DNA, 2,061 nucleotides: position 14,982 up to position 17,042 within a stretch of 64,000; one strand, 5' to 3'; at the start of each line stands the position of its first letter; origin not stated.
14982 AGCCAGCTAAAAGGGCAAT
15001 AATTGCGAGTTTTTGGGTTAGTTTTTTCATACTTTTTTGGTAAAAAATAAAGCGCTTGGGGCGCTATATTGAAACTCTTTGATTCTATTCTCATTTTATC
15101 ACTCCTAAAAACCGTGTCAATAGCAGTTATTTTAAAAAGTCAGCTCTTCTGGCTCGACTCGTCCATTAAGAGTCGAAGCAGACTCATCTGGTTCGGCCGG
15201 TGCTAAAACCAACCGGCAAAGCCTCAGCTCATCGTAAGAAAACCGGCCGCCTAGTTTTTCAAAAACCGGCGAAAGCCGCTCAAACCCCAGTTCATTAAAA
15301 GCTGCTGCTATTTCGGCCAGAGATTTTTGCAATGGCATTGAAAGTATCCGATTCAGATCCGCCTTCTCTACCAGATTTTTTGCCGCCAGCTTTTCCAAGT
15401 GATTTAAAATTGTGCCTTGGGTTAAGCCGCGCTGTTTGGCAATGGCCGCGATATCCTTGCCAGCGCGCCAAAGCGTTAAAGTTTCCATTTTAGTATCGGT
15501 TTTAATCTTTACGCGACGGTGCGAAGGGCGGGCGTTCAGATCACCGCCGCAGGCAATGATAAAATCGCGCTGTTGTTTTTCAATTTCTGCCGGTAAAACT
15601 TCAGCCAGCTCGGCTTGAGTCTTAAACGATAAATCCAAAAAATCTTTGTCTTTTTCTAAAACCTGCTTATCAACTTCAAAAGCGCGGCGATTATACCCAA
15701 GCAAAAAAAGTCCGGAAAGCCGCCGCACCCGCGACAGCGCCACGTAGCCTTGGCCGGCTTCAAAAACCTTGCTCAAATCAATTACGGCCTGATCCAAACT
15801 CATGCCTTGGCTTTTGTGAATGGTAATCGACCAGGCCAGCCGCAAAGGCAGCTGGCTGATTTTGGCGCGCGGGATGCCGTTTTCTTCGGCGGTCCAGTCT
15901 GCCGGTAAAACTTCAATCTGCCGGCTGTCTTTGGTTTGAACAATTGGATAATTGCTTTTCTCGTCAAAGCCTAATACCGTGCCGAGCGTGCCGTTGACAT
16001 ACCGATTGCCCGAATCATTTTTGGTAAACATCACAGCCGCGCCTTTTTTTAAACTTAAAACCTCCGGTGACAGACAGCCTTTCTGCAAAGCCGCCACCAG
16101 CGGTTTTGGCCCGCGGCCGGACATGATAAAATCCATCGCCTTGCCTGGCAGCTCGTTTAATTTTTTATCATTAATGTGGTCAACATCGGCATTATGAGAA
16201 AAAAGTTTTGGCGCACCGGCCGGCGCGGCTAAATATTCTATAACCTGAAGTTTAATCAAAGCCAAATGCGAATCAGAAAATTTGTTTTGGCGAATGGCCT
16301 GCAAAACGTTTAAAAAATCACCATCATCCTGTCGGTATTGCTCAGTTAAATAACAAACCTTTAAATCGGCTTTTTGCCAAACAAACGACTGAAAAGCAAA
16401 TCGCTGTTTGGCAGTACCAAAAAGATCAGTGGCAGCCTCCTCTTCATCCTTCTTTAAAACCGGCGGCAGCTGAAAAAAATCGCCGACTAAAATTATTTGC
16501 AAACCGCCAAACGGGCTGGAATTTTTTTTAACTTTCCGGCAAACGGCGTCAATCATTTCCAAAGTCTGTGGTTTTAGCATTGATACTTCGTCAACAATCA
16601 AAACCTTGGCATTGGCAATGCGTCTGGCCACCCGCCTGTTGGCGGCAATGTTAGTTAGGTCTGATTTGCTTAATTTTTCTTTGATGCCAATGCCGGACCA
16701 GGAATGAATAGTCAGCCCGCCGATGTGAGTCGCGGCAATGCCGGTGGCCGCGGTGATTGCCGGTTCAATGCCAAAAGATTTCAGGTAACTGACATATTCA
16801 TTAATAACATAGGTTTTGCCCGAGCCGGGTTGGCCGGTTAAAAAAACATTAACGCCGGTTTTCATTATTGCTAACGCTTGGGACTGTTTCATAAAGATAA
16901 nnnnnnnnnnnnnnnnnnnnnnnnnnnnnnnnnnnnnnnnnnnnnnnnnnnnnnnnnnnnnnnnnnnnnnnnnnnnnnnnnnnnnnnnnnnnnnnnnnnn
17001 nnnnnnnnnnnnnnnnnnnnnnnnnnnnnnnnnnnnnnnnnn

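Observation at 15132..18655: PIF1/RecD-like helicase + PolB-exo-like 3'-5' exonuclease pair followed by NYN nuclease and an orphan GreA C-terminal domain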

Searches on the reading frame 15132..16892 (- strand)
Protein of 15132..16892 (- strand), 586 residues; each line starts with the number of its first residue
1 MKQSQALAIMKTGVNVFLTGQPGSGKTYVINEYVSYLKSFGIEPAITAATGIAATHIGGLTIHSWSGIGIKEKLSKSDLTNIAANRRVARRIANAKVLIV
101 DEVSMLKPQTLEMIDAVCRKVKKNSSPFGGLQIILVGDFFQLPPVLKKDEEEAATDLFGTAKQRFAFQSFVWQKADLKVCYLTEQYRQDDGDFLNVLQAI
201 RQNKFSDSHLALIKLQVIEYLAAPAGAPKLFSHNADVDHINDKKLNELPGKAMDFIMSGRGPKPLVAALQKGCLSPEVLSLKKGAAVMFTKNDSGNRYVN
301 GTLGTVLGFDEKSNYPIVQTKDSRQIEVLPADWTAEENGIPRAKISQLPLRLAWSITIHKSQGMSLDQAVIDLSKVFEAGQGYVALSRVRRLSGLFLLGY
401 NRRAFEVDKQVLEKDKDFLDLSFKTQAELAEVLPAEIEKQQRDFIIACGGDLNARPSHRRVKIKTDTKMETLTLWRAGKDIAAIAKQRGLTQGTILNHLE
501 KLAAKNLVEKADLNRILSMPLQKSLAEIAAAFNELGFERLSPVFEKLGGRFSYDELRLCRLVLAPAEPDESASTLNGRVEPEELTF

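Call 3: search_protein_families(library=pfam, proteins=[window:15132-16892:-], max_evalue=0.01)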
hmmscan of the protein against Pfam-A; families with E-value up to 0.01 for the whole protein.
window:15132-16892:- (586 aa): 13 families
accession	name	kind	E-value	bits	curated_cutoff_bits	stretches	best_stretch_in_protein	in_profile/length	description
PF05970.20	PIF1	-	2e-36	126.1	25.9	1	8-206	17-206/223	PIF1-like helicase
PF14493.12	HTH_40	-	2.9e-21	76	27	1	467-560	1-89/89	Helix-turn-helix domain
PF13245.12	AAA_19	-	3.3e-16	60.1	25.1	1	4-145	2-132/134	AAA domain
PF13604.12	AAA_30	-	9.4e-12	45.5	27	1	3-147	6-133/191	AAA domain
PF13401.12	AAA_22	-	3.6e-07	31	27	1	16-138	8-123/130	AAA domain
PF13086.12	AAA_11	-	5.6e-05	23.5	27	0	80-148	199-256/257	AAA domain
PF21530.3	Pif1_2B_dom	-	0.00021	21.4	23.9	1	269-309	6-47/47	DNA helicase Pif1, 2B domain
PF07728.20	AAA_5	-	0.00028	21.3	22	1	15-112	1-84/139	AAA domain (dynein-related subfamily)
PF13479.12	AAA_24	-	0.0009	19.6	27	1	13-125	2-95/195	AAA domain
PF02689.20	Herpes_Helicase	-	0.00091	17.8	27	1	355-391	732-770/808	Helicase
PF03266.21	NTPase_1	-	0.0013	19.1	23.9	0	15-42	1-28/168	NTPase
PF13191.12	AAA_16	-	0.0014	19.6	32.6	0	14-38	25-49/167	AAA ATPase domain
PF07693.20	KAP_NTPase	-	0.0069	16.1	20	0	11-76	18-48/293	KAP family P-loop domain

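Call 4: search_protein_families(library=padloc, proteins=[window:15132-16892:-], max_evalue=0.01)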
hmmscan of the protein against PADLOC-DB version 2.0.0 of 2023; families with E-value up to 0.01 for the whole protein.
window:15132-16892:- (586 aa): 21 families
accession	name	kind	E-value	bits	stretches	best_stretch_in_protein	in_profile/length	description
PDLC05064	PDC-S68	-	1.1e-16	57.8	2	17-145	704-824/1273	-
PDLC01148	RecD_like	-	7.1e-15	52.3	1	8-145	324-445/719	RecD/Tra ATPase fused to N-terminal HHH domain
PDLC05065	PDC-S68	-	7.9e-15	51.7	2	3-145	610-745/1221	-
PDLC01734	typeIV_RecD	-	1.4e-14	51.3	1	16-208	357-520/763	RecD_0_IVD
PDLC04476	PDC-M16A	-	6.8e-11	39.3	1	16-147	27-182/691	-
PDLC05066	PDC-S68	-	1.2e-10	38.1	1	13-145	594-721/1202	-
PDLC04475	PDC-M16A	-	6e-10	36.3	1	11-147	28-185/721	-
PDLC04472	PDC-M16A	-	1.7e-05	21.4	1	15-106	241-344/930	-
PDLC03921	MkoA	-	6.1e-05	18.8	1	131-169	1321-1359/1607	-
PDLC04140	mad8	-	0.00029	18.5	0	10-37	24-51/314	mads_8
PDLC03920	MkoA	-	0.0004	16.8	0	130-153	815-838/1112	-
PDLC04474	PDC-M16A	-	0.00048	16.7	0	11-144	232-377/917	-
PDLC01268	CasR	-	0.00049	18.1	1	466-509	124-168/179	"CAS-I,CAS-II,CAS-III,CAS-IV,CAS-V,CAS-VI; associated_signaling"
PDLC05035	PDC-S53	-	0.00063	15.9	0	342-369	807-834/900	-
PDLC01848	CARF3--CARF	-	0.00079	17.1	1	465-512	136-183/197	-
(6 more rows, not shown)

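Call 5: search_protein_families(library=ncbifam, proteins=[window:15132-16892:-], max_evalue=0.01)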
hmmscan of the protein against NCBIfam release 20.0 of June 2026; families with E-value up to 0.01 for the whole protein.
window:15132-16892:- (586 aa): 8 families
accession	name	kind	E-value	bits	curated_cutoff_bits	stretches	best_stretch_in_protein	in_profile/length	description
TIGR01448.2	helicase_RecD2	equivalog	6.3e-21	74.2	500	2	2-145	320-450/713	SF1B family DNA helicase RecD2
TIGR01447.1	recD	equivalog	7.9e-15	54.4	310.15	2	6-201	156-370/597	exodeoxyribonuclease V subunit alpha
TIGR02768.1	TraA_Ti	equivalog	6.5e-13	47.9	590.45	1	17-397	379-715/751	Ti-type conjugative transfer relaxase TraA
NF010464.0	PRK13889.1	subfamily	1.9e-08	32.7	1015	1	283-394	603-698/992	conjugal transfer relaxase TraA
NF038214.1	IS21_help_AAA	equivalog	0.00043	20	200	0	9-29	86-106/232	IS21-like element helper ATPase IstB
TIGR01884.1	cas_HTH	subfamily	0.00067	19.1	60.2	1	465-511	141-189/202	CRISPR-associated CARF protein Csa3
NF010248.0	PRK13695.1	equivalog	0.0019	17.9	156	0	14-39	4-29/180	NTPase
TIGR03015.1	pepcterm_ATPase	hypoth_equivalog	0.0061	16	324.5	1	16-138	46-164/269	XrtA/PEP-CTERM system-associated ATPase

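Call 6: search_protein_families(library=phrogs, proteins=[window:15132-16892:-], max_evalue=0.001)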
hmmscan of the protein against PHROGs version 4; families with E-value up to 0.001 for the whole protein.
window:15132-16892:- (586 aa): 4 families
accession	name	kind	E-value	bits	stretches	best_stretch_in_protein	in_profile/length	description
phrog_325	-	DNA, RNA and nucleotide metabolism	6.8e-68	230.9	1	2-457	474-929/986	Dda-like helicase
phrog_30356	-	DNA, RNA and nucleotide metabolism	5.7e-33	115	1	8-347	14-337/823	helicase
phrog_4412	-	DNA, RNA and nucleotide metabolism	1.9e-20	73.8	1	2-145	334-463/743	exonuclease V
phrog_25471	-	unknown function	1e-07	33.2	1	4-116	12-142/162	-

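Call 16: find_homologous_proteins(query=window:15132-16892:-)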
Query window:15132-16892:- (586 aa): 8000 proteins with E <= 0.001 among 8000 candidates; the best 120 are listed.
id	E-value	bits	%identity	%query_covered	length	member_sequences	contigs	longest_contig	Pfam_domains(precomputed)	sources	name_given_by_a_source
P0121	0.0e+0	1299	100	100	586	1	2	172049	PF05970.21,PF13604.13,PF13245.13,PF14493.13,PF13401.13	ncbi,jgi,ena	ncbi:MAG: helix-turn-helix domain-containing protein [Patescibacteria group bacterium]|jgi:DNA-bindi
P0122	1.8e-251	853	67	98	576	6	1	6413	PF05970.21,PF13604.13,PF13245.13,PF14493.13,PF13401.13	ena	-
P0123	2.2e-249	847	66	100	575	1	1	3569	PF05970.21,PF13604.13,PF13245.13,PF14493.13,PF13401.13,PF07728.21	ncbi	-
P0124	2.3e-248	843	65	100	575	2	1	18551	PF05970.21,PF13604.13,PF13245.13,PF14493.13,PF13401.13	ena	-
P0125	7.2e-243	825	67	96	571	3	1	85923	PF05970.21,PF13604.13,PF13245.13,PF14493.13,PF13401.13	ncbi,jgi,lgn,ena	ncbi:MAG: helix-turn-helix domain-containing protein [Candidatus Buchananbacteria bacterium]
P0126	3.8e-242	823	65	97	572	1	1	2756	PF05970.21,PF13604.13,PF13245.13,PF14493.13,PF13401.13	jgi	-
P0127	4.2e-242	823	65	100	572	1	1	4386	PF05970.21,PF13604.13,PF13245.13,PF14493.13,PF13401.13,PF07728.21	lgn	-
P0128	5.3e-242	822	64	100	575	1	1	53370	PF05970.21,PF13604.13,PF13245.13,PF14493.13,PF13401.13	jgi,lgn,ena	-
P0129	1.5e-238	811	63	100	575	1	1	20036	PF05970.21,PF13604.13,PF13245.13,PF14493.13,PF13401.13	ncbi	-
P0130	1.2e-236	805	65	97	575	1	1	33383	PF05970.21,PF13604.13,PF13245.13,PF14493.13,PF13401.13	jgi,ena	-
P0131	3.5e-233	793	64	97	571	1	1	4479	PF05970.21,PF13604.13,PF13245.13,PF14493.13,PF13401.13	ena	-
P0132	5.5e-212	723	59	96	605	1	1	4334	PF13086.13,PF05970.21,PF13604.13,PF13245.13,PF14493.13,PF13401.13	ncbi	ncbi:MAG: helix-turn-helix domain-containing protein [Candidatus Sungiibacteriota bacterium]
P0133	1.2e-210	719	58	96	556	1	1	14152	PF05970.21,PF13604.13,PF13245.13,PF14493.13,PF13401.13,PF21530.4,PF07728.21,PF13191.13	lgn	-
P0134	2.2e-210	718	58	96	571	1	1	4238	PF05970.21,PF13604.13,PF13245.13,PF14493.13,PF13401.13,PF21530.4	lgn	-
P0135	5.6e-209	713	56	96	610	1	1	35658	PF05970.21,PF13604.13,PF13245.13,PF14493.13,PF13401.13,PF21530.4,PF07728.21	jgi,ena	-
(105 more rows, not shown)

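Call 17: find_encoding_contigs(protein=P0125, flank=5000, max_places=2)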
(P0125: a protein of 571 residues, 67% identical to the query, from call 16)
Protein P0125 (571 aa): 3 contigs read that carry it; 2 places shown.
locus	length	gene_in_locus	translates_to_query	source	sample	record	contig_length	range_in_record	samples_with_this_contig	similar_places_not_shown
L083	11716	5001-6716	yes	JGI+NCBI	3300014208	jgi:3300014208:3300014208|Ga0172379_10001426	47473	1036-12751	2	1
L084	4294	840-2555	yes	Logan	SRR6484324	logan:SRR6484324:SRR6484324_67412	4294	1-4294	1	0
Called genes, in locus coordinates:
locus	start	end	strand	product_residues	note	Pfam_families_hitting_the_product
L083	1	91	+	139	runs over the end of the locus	PF13302:Acetyltransf_3, PF00583:Acetyltransf_1, PF13673:Acetyltransf_10 (weak), PF13508:Acetyltransf_7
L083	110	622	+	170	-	PF00293:NUDIX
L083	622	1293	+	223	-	PF00702:Hydrolase, PF13419:HAD_2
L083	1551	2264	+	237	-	PF00702:Hydrolase, PF13419:HAD_2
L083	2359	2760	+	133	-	PF11969:DcpS_C (weak), PF01230:HIT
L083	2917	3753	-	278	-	PF01113:DapB_N, PF05173:DapB_C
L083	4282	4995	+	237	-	PF13482:RNase_H_2, PF10108:DNA_pol_B_exo2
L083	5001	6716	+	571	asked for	PF05970:PIF1, PF13245:AAA_19, PF13401:AAA_22 (weak), PF13604:AAA_30, PF14493:HTH_40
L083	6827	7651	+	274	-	PF01583:APS_kinase, PF08433:KTI12 (faint), PF13207:AAA_17 (faint), PF13238:AAA_18 (weak), PF13671:AAA_33 (weak), PF01467:CTP_transf_like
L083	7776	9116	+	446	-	PF01071:GARS_A, PF02843:GARS_C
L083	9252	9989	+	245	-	-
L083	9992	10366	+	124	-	PF01687:Flavokinase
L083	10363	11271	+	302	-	PF00892:EamA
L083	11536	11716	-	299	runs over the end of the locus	-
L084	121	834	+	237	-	PF13482:RNase_H_2, PF10108:DNA_pol_B_exo2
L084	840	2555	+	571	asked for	PF05970:PIF1, PF13245:AAA_19, PF13401:AAA_22 (weak), PF13604:AAA_30, PF14493:HTH_40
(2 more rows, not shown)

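Call 18: find_encoding_contigs(protein=P0130, flank=5000, max_places=2)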
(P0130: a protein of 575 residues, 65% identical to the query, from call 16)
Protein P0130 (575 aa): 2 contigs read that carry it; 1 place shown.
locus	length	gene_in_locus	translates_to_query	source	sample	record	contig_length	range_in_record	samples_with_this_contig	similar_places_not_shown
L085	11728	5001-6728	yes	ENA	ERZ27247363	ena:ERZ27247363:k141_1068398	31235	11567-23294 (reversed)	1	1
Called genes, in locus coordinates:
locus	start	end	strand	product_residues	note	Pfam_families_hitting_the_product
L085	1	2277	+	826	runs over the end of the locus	PF11369:DUF3160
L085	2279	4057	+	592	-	PF01875:Memo, PF09587:PGA_cap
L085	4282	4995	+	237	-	PF13482:RNase_H_2, PF10108:DNA_pol_B_exo2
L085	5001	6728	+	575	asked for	PF05970:PIF1, PF13245:AAA_19, PF13401:AAA_22, PF13604:AAA_30, PF14493:HTH_40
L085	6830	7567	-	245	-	PF01978:TrmB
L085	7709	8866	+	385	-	PF04055:Radical_SAM (weak)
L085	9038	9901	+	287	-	PF12146:Hydrolase_4, PF00561:Abhydrolase_1, PF12697:Abhydrolase_6, PF08538:DUF1749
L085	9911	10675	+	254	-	-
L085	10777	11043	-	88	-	PF18955:DUF5698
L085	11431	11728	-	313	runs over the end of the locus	PF04055:Radical_SAM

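Call 19: find_encoding_contigs(protein=P0128, flank=5000, max_places=2)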
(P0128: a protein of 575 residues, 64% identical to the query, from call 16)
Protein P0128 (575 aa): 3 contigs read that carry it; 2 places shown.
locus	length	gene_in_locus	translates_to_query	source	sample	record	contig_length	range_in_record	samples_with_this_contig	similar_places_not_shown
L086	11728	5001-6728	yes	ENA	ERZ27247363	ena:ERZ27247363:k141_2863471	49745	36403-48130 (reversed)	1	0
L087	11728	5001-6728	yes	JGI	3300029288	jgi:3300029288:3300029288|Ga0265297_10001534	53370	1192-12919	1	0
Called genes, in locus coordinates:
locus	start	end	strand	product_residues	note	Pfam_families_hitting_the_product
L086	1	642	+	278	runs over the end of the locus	PF00291:PALP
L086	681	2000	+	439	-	PF00266:Aminotran_5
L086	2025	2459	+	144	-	PF14340:DUF4395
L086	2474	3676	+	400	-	PF00512:HisKA (weak), PF02518:HATPase_c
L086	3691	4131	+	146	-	PF00072:Response_reg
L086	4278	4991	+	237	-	PF13482:RNase_H_2, PF10108:DNA_pol_B_exo2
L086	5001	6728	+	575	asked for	PF05970:PIF1, PF13245:AAA_19, PF13401:AAA_22 (weak), PF13604:AAA_30, PF14493:HTH_40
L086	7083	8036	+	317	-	PF03320:FBPase_glpX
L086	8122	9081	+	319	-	PF01116:F_bP_aldolase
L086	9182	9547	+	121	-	PF05635:23S_rRNA_IVP, PF22296:bAvd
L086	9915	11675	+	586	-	PF00664:ABC_membrane, PF00005:ABC_tran, PF02463:SMC_N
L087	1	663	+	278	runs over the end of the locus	PF00291:PALP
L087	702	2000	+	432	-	PF00266:Aminotran_5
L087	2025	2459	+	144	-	PF14340:DUF4395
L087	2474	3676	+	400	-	PF00512:HisKA (weak), PF02518:HATPase_c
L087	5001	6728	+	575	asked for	PF05970:PIF1, PF13245:AAA_19, PF13401:AAA_22 (weak), PF13604:AAA_30, PF14493:HTH_40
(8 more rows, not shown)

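Call 20: find_encoding_contigs(protein=P0124, flank=5000, max_places=2)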
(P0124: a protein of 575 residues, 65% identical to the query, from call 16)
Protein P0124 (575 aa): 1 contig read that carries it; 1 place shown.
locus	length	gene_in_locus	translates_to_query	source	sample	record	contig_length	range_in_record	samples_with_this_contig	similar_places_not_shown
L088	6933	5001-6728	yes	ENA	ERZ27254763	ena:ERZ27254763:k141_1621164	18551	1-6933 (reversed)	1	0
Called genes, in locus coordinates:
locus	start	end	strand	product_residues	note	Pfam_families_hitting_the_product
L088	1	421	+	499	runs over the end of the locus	PF00999:Na_H_Exchanger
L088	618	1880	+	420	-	PF00041:fn3 (faint), PF16656:Pur_ac_phosph_N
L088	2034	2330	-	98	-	PF14213:DUF4325 (weak)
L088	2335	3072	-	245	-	PF00376:MerR (weak), PF12728:HTH_17 (weak), PF13411:MerR_1 (faint)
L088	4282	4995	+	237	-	PF13482:RNase_H_2, PF10108:DNA_pol_B_exo2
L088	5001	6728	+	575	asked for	PF05970:PIF1, PF13245:AAA_19, PF13401:AAA_22 (weak), PF13604:AAA_30, PF14493:HTH_40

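Call 23: find_related_loci(query=A2, collection=metagenome_contigs, flank=5000)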
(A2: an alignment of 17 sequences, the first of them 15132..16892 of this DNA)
Query A2 (586 aa) in metagenome_contigs; peptide patterns used: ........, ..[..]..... (x = any residue, [..] = any of these).
600 stretches matched a pattern (row limit reached: there are more); 426 encode a relative of the query (tblastn E <= 1e-3); the best 80 are kept; 80 distinct loci.
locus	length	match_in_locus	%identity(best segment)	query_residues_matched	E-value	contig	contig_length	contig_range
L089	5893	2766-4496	57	1-563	0e+0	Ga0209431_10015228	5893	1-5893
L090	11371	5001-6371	61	1-448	0e+0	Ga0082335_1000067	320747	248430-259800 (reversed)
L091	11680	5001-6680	51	1-563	0e+0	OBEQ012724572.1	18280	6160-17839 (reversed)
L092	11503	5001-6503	55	1-464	0e+0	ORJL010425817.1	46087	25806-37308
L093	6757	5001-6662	51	1-562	2e-178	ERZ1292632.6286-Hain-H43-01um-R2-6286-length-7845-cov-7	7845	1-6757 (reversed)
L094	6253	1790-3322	51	1-532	4e-178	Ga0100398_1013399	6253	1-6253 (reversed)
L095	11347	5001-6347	58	1-449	8e-175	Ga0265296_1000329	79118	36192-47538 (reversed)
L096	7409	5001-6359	57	1-452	1e-173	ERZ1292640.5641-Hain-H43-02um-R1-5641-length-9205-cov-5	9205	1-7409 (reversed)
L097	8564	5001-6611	51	1-501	4e-168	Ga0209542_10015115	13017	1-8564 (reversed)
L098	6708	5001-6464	53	1-480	6e-167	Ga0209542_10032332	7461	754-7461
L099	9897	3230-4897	48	1-561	3e-162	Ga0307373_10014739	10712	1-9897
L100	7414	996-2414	52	1-474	2e-159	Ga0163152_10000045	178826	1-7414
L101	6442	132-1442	54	1-450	4e-158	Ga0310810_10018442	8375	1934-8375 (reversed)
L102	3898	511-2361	45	1-563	5e-162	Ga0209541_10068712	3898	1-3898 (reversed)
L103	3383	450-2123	44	1-563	2e-160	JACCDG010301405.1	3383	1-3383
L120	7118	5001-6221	50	1-422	3e-135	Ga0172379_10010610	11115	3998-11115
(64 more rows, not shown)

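Call 35: find_encoding_contigs(protein=P0129, flank=4000, max_places=1)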
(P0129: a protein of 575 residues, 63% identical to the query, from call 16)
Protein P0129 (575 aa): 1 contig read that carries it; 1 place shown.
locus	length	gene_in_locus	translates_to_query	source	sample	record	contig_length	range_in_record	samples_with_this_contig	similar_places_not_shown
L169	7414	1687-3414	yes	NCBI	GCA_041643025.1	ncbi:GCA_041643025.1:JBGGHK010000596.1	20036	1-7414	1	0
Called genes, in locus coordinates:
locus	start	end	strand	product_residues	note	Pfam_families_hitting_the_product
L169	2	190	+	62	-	?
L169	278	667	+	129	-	-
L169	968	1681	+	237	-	PF13482:RNase_H_2, PF10108:DNA_pol_B_exo2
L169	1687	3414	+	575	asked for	PF05970:PIF1, PF13245:AAA_19, PF13401:AAA_22, PF13604:AAA_30, PF14493:HTH_40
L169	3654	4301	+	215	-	PF13328:HD_4, PF01966:HD (weak)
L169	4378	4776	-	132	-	-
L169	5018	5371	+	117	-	-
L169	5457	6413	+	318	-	PF03320:FBPase_glpX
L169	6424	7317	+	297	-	PF09863:DUF2090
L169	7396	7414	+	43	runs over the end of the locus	-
